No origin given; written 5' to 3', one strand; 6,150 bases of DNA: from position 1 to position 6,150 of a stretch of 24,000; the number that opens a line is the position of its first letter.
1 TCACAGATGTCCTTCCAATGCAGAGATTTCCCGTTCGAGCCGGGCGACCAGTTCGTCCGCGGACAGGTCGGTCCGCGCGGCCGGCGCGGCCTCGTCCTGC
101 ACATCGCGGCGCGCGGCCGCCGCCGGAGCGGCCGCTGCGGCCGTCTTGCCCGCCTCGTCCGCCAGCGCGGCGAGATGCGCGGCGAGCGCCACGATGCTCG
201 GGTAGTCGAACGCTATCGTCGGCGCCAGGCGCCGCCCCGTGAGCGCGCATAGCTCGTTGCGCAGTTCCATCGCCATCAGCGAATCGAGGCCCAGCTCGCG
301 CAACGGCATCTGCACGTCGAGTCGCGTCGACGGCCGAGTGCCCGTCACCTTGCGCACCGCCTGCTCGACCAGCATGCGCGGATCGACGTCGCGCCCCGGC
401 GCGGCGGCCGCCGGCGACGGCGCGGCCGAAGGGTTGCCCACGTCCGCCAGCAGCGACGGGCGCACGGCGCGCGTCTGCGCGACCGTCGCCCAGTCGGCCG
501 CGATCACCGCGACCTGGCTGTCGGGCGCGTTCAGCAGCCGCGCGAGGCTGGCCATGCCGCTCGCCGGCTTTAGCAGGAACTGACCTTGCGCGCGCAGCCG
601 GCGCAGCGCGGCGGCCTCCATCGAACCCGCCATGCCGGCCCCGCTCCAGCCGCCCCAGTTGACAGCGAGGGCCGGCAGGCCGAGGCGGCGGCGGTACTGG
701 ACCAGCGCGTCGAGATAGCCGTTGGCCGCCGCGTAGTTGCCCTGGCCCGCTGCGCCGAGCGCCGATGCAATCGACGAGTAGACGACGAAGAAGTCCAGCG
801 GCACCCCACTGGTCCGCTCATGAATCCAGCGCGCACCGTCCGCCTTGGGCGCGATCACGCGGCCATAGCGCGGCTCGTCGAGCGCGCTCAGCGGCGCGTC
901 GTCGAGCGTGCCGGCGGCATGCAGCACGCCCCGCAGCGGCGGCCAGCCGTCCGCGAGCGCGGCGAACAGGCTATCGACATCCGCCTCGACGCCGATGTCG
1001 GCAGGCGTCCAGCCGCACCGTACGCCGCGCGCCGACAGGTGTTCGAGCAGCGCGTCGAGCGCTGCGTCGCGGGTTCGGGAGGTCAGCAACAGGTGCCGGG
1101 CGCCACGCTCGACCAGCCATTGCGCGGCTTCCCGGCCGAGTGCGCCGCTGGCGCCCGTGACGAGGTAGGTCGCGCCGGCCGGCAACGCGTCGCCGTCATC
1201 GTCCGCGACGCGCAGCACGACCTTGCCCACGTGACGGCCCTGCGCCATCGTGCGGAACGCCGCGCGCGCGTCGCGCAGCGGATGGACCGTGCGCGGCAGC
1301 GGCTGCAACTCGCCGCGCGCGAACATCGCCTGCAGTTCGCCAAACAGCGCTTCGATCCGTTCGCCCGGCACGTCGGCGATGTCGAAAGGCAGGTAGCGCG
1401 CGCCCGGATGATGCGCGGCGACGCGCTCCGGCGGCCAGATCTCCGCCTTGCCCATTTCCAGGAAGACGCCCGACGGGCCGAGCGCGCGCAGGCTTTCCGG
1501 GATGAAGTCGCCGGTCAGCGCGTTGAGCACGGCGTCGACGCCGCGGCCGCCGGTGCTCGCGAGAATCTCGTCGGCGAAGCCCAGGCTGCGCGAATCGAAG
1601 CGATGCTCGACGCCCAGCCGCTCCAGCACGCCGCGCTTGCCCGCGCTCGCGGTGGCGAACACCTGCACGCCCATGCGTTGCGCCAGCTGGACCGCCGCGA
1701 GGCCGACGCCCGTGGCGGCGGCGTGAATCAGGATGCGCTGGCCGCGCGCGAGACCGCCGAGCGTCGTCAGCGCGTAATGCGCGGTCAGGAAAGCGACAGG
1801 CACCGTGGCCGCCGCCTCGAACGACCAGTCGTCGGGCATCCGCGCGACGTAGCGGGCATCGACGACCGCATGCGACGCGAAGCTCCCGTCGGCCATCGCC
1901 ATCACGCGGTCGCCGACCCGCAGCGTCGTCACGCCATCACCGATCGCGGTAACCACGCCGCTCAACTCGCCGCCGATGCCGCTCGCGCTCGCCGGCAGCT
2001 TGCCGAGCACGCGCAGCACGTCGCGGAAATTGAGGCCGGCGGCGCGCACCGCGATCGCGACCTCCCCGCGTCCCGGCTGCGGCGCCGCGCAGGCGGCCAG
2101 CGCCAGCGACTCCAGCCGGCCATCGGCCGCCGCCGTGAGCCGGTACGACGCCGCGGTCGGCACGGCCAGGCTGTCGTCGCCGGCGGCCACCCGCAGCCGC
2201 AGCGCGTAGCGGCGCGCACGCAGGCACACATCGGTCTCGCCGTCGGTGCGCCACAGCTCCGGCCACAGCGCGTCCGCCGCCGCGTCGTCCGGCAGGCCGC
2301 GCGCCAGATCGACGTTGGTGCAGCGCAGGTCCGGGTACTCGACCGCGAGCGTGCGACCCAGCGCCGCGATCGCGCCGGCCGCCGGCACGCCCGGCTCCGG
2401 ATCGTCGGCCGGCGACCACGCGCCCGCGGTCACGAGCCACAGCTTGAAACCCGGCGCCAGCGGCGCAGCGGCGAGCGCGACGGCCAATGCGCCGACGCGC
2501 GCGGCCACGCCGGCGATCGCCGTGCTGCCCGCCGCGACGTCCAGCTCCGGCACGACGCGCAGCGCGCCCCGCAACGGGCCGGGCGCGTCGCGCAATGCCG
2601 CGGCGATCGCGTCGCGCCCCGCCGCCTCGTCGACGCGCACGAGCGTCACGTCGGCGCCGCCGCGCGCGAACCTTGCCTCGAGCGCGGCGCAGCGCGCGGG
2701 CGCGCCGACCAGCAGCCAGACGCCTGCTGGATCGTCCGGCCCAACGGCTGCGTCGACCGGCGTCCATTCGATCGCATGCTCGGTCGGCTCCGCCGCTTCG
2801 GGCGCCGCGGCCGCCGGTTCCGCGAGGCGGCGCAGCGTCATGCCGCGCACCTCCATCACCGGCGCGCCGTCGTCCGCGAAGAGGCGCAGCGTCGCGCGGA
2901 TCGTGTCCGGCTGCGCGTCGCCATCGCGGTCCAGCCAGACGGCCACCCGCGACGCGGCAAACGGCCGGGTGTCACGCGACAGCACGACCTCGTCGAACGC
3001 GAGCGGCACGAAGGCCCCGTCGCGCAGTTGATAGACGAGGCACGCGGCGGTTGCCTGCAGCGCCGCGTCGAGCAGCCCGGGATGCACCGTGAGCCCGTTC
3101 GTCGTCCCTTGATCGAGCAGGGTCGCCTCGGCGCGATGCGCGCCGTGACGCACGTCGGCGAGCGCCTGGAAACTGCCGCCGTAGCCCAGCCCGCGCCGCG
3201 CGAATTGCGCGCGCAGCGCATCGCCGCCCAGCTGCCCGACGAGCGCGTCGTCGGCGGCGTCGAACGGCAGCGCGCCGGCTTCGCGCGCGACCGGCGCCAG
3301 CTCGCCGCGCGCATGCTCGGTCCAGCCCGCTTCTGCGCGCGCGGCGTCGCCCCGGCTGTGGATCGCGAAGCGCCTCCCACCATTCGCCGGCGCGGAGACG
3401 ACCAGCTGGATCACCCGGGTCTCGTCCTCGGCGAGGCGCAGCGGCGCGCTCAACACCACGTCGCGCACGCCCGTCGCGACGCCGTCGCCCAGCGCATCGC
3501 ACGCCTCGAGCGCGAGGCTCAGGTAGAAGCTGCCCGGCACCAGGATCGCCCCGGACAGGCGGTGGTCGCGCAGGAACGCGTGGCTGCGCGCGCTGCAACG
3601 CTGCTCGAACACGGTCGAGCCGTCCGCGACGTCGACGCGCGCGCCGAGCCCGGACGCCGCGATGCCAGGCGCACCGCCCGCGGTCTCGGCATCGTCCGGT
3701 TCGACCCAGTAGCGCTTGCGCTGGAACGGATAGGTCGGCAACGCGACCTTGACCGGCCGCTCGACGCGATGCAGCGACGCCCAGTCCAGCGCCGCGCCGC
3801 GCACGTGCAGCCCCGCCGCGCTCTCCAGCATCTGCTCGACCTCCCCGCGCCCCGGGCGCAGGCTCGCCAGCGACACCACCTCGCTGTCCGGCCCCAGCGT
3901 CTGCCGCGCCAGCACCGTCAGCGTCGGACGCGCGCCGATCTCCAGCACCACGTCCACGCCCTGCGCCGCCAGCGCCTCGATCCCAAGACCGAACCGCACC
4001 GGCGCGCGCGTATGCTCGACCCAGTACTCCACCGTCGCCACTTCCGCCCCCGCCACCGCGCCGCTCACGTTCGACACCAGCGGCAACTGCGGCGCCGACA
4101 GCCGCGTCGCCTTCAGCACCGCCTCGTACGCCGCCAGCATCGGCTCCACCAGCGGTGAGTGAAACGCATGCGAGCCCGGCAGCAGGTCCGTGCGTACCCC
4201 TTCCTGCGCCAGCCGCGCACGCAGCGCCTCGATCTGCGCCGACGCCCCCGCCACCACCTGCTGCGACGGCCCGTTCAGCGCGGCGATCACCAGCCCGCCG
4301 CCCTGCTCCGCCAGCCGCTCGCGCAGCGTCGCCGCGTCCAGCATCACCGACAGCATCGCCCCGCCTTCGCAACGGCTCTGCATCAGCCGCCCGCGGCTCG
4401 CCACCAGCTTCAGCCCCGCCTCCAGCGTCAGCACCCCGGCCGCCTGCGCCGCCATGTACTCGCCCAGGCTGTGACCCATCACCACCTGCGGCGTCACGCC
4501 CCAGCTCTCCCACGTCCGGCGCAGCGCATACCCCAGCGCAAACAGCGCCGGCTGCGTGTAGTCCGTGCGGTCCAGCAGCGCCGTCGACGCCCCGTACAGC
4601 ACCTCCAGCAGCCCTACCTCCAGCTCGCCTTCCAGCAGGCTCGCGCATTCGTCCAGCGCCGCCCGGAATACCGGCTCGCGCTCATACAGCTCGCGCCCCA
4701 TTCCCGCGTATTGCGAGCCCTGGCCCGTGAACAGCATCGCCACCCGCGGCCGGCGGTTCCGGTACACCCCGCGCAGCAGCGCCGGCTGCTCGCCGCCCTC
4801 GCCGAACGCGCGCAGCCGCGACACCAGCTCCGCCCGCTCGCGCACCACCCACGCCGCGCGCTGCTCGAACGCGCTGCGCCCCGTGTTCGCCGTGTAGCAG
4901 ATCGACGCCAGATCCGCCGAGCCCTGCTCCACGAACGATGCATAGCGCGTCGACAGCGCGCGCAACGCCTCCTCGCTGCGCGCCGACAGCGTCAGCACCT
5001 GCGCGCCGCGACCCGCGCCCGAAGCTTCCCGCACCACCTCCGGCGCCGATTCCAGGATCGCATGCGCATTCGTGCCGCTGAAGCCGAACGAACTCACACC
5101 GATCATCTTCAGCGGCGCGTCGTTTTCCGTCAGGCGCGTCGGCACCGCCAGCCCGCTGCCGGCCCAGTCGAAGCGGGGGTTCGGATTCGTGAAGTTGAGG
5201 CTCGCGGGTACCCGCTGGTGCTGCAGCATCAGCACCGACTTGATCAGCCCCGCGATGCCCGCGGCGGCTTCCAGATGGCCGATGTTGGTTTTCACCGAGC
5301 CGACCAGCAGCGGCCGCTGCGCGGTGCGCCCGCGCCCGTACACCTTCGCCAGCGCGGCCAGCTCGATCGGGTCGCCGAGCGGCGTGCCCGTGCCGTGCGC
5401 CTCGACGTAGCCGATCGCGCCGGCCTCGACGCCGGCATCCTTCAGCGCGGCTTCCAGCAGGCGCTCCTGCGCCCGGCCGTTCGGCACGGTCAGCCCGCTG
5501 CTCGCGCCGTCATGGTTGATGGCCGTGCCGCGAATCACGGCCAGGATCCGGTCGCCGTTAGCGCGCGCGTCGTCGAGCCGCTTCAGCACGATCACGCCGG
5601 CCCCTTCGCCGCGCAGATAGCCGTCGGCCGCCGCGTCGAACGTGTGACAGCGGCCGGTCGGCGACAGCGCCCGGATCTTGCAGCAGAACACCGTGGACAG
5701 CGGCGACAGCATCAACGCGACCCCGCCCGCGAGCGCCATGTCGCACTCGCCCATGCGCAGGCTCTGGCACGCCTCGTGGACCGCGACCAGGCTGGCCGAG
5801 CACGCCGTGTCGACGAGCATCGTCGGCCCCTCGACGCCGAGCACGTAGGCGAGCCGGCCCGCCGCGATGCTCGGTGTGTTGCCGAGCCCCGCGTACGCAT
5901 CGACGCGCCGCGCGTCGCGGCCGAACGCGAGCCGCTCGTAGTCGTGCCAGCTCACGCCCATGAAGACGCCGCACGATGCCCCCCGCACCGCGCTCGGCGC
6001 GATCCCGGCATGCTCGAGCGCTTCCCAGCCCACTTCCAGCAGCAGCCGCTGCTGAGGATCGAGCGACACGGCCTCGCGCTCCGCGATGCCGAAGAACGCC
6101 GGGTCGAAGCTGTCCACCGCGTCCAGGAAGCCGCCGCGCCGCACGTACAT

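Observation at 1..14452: Orphan two-megasynthase assembly line predicting a short omega-amino (or ureido) alkenoyl thioester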

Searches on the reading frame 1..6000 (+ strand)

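Call 15: search_protein_families(library=pfam, proteins=[L005:10854-17999:-, L005:10267-10728:-, L005:8253-8801:-, L005:8836-10095:-, L005:6006-8210:-], max_evalue=0.001)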
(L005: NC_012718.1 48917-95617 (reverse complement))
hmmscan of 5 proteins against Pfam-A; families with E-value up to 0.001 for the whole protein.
L005:10854-17999:- (2381 aa): 15 families
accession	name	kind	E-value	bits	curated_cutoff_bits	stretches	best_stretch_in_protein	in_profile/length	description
PF00109.32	ketoacyl-synt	-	2e-83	280.3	20.8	1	33-277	2-249/252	Beta-ketoacyl synthase, N-terminal domain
PF00698.26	Acyl_transf_1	-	1.5e-67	228.8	32.7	1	558-868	3-313/319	Acyl transferase domain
PF08659.16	KR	-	1.1e-61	208.3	22.6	1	1763-1940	1-179/180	KR domain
PF00975.26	Thioesterase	-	6.1e-41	141.5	26.4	1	2150-2371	2-222/226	Thioesterase domain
PF02801.28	Ketoacyl-synt_C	-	3.7e-38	130.6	20.8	1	288-403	1-118/119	Beta-ketoacyl synthase, C-terminal domain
PF14765.12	PS-DH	-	4.7e-22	78.7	23.7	1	1047-1180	6-156/166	Polyketide synthase dehydratase N-terminal domain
PF00107.32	ADH_zinc_N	-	1.2e-20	74.2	31.8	1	1571-1688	1-117/129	Zinc-binding dehydrogenase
PF13602.12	ADH_zinc_N_2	-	6.3e-19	69.7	27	1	1603-1742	1-134/134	Zinc-binding dehydrogenase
PF00106.31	adh_short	-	1e-17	64.7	26.6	1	1766-1920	4-159/195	short chain dehydrogenase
PF21089.3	PKS_DH_N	-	3e-12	46.8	27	1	925-1016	13-103/103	Polyketide synthase dehydratase domain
PF00550.31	PP-binding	-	4.5e-12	46.5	20.8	1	2041-2106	2-67/67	Phosphopantetheine attachment site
PF16197.11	KAsynt_C_assoc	-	2.4e-11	44.5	33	1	407-496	2-88/111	Ketoacyl-synthetase C-terminal extension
PF08240.17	ADH_N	-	7.3e-11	42.7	23.5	1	1448-1520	2-73/104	Alcohol dehydrogenase GroES-like domain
PF00108.29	Thiolase_N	-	7.2e-05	22.7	26.4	1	192-229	75-112/260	Thiolase, N-terminal domain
PF22621.2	CurL-like_PKS_C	-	0.0004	20.7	27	0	472-531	4-64/64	CurL-like, PKS C-terminal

L005:10267-10728:- (153 aa): 1 family
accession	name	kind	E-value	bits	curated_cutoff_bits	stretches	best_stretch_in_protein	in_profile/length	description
PF01382.22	Avidin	-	1.1e-30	106.8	24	1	33-148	1-116/116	Avidin family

L005:8253-8801:- (182 aa): 3 families
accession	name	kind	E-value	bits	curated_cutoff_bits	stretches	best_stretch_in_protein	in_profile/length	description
PF13669.12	Glyoxalase_4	-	3.2e-30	105.1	27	1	32-142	1-109/109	Glyoxalase/Bleomycin resistance protein/Dioxygenase superfamily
PF00903.31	Glyoxalase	-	8.9e-08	33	20.6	1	31-153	2-112/121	Glyoxalase/Bleomycin resistance protein/Dioxygenase superfamily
PF13468.12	Glyoxalase_3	-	0.00015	22.3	25.1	0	102-135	1-35/176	Glyoxalase-like domain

L005:8836-10095:- (419 aa): 2 families
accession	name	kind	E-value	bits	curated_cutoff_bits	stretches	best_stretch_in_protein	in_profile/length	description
PF07690.21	MFS_1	-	1.6e-40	139.6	33.4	2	16-198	1-187/347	Major Facilitator Superfamily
PF06779.20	MFS_4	-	0.00069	19.5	26.3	0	21-391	3-360/364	Uncharacterised MFS-type transporter YbfB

L005:6006-8210:- (734 aa): 2 families
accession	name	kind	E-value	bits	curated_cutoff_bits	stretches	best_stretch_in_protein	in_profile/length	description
PF01642.28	MM_CoA_mutase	-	3.2e-219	729.1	22.1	1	24-540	4-512/512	Methylmalonyl-CoA mutase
PF02310.24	B12-binding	-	6.9e-17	61.8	32.1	1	582-692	2-114/121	B12 binding domain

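Call 43: find_homologous_proteins(query=L005:10267-10728:-, max_evalue=0.00001)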
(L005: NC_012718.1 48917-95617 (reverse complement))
Query L005:10267-10728:- (153 aa): 7 proteins with E <= 0.00001 among 64 candidates.
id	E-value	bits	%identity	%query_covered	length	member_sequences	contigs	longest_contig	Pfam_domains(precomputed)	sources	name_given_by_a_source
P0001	6.6e-82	291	87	99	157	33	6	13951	PF01382.24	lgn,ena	-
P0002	2.4e-75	270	83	99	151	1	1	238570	PF01382.24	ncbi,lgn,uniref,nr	ncbi:avidin/streptavidin family protein (plasmid) [Burkholderia sp. FERM BP-3421]|uniref:avidin/stre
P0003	1.0e-70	255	78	99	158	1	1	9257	PF01382.24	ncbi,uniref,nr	ncbi:putative exported avidin family protein [Paraburkholderia ribeironis]|uniref:Putative exported 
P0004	1.4e-54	203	76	82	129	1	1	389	PF01382.24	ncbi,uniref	ncbi:avidin/streptavidin family protein, partial [Caballeronia sp. BR00000012568055]|uniref:avidin/s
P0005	1.9e-40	157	53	86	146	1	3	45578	PF01382.24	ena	-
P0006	1.1e-33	135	84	53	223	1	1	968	PF01382.24,PF00528.28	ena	-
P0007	3.5e-33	133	51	77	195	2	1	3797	PF01382.24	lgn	-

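Call 44: find_encoding_contigs(protein=P0001, flank=10000, max_places=4)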
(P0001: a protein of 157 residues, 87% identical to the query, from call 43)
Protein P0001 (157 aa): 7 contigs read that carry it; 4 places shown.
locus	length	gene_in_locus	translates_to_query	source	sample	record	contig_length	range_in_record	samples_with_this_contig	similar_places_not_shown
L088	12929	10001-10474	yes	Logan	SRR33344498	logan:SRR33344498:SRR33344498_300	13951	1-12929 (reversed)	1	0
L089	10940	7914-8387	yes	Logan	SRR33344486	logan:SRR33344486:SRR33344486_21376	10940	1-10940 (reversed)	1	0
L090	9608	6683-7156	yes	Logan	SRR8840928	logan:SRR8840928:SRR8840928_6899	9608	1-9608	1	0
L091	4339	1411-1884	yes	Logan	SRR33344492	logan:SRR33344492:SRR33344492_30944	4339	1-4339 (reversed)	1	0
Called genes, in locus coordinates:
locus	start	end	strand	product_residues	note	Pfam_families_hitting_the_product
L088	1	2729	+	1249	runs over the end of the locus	?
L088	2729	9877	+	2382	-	PF00109:ketoacyl-synt, PF02801:Ketoacyl-synt_C, PF16197:KAsynt_C_assoc, PF00698:Acyl_transf_1, PF21089:PKS_DH_N, PF14765:PS-DH, PF08240:ADH_N, PF00107:ADH_zinc_N, +8 more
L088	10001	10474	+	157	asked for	PF01382:Avidin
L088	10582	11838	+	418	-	PF07690:MFS_1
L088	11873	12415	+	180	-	PF13468:Glyoxalase_3 (faint), PF00903:Glyoxalase, PF13669:Glyoxalase_4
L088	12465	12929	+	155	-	?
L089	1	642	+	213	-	?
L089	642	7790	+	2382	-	PF00109:ketoacyl-synt, PF02801:Ketoacyl-synt_C, PF16197:KAsynt_C_assoc, PF00698:Acyl_transf_1, PF21089:PKS_DH_N, PF14765:PS-DH, PF08240:ADH_N, PF00107:ADH_zinc_N, +8 more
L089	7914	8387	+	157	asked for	PF01382:Avidin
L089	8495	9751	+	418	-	PF07690:MFS_1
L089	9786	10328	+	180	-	PF13468:Glyoxalase_3 (faint), PF00903:Glyoxalase, PF13669:Glyoxalase_4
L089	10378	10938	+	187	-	?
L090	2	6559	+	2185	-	?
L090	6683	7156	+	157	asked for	PF01382:Avidin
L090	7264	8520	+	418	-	PF07690:MFS_1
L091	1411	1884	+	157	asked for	PF01382:Avidin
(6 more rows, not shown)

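Call 45: find_encoding_contigs(protein=P0005, flank=10000, max_places=3)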
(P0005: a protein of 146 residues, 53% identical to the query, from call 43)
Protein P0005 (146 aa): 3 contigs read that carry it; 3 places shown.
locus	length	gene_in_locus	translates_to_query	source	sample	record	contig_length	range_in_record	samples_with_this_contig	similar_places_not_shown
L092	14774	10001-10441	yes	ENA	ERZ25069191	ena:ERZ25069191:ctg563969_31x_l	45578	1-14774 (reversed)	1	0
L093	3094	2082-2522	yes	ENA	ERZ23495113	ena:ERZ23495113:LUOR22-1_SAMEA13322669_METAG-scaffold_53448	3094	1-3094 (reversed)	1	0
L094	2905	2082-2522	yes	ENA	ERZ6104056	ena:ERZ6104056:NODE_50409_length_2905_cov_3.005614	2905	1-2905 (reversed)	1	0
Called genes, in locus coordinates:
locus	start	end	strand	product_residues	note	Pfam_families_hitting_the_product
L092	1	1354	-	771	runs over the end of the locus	PF10412:TrwB_AAD_bind (faint), PF12696:TraG-D_C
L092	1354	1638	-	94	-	-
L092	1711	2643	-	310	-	-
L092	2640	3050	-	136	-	-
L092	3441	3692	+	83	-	-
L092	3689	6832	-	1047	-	PF13620:CarboxypepD_reg, PF13715:CarbopepD_reg_2 (weak), PF07715:Plug (faint), PF25183:OMP_b-brl_4, PF00593:TonB_dep_Rec_b-barrel (weak)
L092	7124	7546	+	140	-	-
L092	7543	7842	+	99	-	-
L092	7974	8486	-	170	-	PF13924:Lipocalin_5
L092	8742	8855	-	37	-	-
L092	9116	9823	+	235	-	PF03695:UPF0149, PF02810:SEC-C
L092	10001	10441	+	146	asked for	PF01382:Avidin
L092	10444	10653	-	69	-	-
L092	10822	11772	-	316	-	PF05299:Peptidase_M61 (weak)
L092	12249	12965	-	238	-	-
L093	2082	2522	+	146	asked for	PF01382:Avidin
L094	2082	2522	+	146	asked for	PF01382:Avidin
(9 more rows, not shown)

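Call 46: find_encoding_contigs(protein=P0003, flank=10000, max_places=3)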
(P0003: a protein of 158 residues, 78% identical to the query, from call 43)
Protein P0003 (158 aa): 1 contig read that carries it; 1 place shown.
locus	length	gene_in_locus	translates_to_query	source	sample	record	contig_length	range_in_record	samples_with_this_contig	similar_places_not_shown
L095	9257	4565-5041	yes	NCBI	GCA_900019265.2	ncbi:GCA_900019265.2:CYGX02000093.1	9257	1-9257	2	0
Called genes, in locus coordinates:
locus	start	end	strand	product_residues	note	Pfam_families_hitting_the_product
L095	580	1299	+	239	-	PF00665:rve (weak), PF13610:DDE_Tnp_IS240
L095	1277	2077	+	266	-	-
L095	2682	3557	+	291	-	PF18926:DUF5676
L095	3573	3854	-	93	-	PF01609:DDE_Tnp_1, PF13586:DDE_Tnp_1_2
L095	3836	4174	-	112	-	PF13340:DUF4096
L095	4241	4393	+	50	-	-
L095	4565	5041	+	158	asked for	PF01382:Avidin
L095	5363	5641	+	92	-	-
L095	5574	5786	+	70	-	-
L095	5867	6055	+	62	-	-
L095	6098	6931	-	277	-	PF13340:DUF4096, PF01609:DDE_Tnp_1, PF13612:DDE_Tnp_1_3 (weak), PF13586:DDE_Tnp_1_2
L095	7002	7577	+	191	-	-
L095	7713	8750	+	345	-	-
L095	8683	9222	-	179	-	PF13358:DDE_3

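Call 64: search_protein_families(library=ncbifam, proteins=[L005:8253-8801:-, L005:6006-8210:-, L005:10267-10728:-, L005:8836-10095:-], max_evalue=0.00001)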
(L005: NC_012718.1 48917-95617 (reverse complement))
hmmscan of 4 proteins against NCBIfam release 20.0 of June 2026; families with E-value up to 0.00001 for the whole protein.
L005:8253-8801:- (182 aa): 2 families
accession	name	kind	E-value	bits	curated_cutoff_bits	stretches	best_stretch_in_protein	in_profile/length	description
TIGR03081.1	metmalonyl_epim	equivalog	2.2e-12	47.6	114.95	1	31-164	2-129/129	methylmalonyl-CoA epimerase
NF050075.1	SMU1112c_YaeR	equivalog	4e-06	27.1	140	1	30-126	3-97/125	SMU1112c/YaeR family gloxylase I-like metalloprotein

L005:6006-8210:- (734 aa): 5 families
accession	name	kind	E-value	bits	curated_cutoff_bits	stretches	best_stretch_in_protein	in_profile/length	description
NF006944.0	PRK09426.1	equivalog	0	1059.9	876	1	20-710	35-719/721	methylmalonyl-CoA mutase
TIGR00641.1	acid_CoA_mut_N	subfamily_domain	1.6e-234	779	303.8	1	23-546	4-526/528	methylmalonyl-CoA mutase N-terminal domain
NF045497.1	IsobCoAmut_IcmF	equivalog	2.6e-98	330.1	1500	2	26-543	535-1073/1076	fused isobutyryl-CoA mutase/GTPase IcmF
TIGR00642.1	mmCoA_mut_beta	equivalog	2.2e-61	207.9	617.25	1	24-453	48-451/620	methylmalonyl-CoA mutase small subunit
TIGR00640.1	acid_CoA_mut_C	subfamily_domain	5.1e-36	123.6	57.45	1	581-707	3-129/132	methylmalonyl-CoA mutase C-terminal domain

L005:10267-10728:- (153 aa): 1 family
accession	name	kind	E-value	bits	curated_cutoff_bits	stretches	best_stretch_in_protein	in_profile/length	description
NF047623.1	Stavidin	equivalog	9.3e-11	41.9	300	1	5-148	10-155/183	streptavidin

L005:8836-10095:- (419 aa): 23 families
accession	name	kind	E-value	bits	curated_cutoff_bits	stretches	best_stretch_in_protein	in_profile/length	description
NF033135.1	cmx_cmrA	equivalog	4.7e-61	206.9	400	1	12-386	4-365/374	Cmx/CmrA family chloramphenicol efflux MFS transporter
NF002921.0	PRK03545.1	equivalog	5.4e-47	160.6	401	1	8-400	10-392/396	sugar transporter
NF012199.0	cml_V_MFS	exception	3e-42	145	830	1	12-409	4-394/412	chloramphenicol efflux MFS transporter CmlV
NF000510.1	efflux_Cmx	exception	6.6e-33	114.4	800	1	12-376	4-359/391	chloramphenicol efflux MFS transporter Cmx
NF007498.0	PRK10091.1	equivalog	1.2e-32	113.3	499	1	12-395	4-382/390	MFS transporter AraJ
NF038077.1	MFS_export_MxcK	equivalog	1.2e-23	83.8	525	1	8-307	8-305/405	myxochelin export MFS transporter MxcK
TIGR00880.1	2_A_01_02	superfamily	6.9e-22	78.1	131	1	50-182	2-134/141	multidrug resistance protein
TIGR00711.1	efflux_EmrB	subfamily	4.1e-17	62.1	230.2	1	31-183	22-177/485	DHA2 family efflux MFS transporter permease subunit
NF007578.0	PRK10213.1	equivalog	6.7e-16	58.4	584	1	25-388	34-388/396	purine ribonucleoside efflux pump NepI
TIGR00895.1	2A0115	subfamily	4.7e-14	52.1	418.55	1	16-187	22-193/398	aromatic acid/H+ symport family MFS transporter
TIGR00893.1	2A0114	subfamily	1.5e-11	43.9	395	1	36-186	19-169/399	D-galactonate transporter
TIGR00881.1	2A0104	subfamily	1.8e-11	43.7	407.75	1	33-182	17-167/379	phosphoglycerate transporter protein PgtP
NF008586.0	PRK11551.1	equivalog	9.6e-11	41.3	410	1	65-296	69-306/406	3-(3-hydroxy-phenyl)propionate transporter MhpT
NF000218.1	FexA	exception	1.8e-10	40.1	900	1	29-188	39-198/475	chloramphenicol/florfenicol efflux MFS transporter FexA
NF008654.0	PRK11652.1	equivalog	1.7e-09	37.1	479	1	12-188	9-186/397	multidrug efflux MFS transporter EmrD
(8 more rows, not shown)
